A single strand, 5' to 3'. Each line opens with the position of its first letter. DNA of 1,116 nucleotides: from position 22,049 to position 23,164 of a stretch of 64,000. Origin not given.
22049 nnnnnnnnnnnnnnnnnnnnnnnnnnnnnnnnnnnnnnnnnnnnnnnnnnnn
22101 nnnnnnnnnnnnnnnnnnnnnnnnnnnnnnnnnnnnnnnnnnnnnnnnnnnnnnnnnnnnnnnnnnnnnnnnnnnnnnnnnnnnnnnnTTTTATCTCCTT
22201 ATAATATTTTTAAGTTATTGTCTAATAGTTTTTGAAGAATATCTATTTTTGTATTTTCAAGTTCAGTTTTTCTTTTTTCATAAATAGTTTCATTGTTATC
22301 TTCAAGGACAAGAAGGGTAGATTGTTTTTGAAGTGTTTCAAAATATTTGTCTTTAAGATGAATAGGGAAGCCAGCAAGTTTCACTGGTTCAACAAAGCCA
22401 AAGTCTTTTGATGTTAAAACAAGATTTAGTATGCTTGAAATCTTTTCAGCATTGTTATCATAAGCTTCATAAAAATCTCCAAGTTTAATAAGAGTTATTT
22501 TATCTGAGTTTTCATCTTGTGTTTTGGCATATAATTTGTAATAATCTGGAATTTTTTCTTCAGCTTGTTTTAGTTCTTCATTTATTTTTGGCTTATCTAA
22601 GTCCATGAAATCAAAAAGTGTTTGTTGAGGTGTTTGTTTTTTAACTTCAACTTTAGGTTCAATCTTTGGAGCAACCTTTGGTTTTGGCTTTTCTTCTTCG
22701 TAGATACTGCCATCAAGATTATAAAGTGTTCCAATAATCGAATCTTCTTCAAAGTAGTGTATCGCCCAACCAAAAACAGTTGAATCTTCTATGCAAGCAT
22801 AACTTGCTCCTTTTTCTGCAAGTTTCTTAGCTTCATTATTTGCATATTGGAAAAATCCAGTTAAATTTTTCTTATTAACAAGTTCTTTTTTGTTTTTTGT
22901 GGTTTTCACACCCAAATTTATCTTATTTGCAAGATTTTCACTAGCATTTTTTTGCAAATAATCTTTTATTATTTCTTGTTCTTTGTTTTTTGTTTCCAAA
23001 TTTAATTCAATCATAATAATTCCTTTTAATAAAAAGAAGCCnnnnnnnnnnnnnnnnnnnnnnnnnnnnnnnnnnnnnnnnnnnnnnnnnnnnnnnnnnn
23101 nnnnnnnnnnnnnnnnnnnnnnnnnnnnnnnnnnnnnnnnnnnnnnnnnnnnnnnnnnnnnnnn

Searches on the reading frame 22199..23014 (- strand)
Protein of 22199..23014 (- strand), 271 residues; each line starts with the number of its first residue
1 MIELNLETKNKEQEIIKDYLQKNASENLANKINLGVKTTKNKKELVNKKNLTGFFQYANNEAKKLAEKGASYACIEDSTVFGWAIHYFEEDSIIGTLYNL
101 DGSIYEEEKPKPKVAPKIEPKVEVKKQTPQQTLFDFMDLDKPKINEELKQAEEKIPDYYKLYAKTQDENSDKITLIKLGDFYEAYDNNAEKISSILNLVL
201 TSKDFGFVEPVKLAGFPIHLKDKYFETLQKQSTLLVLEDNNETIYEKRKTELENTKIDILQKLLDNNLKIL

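Call 72: search_protein_families(library=pfam, proteins=[window:22199-23014:-], max_evalue=0.001)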
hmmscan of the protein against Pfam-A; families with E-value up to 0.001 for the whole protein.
window:22199-23014:- (271 aa): 2 families
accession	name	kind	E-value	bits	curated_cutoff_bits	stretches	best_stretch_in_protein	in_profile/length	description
PF01624.25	MutS_I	-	1.8e-12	47.9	20.6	1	160-240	5-86/113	MutS domain I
PF14058.11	PcfK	-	2.5e-07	31.3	27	1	9-151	3-130/139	PcfK-like protein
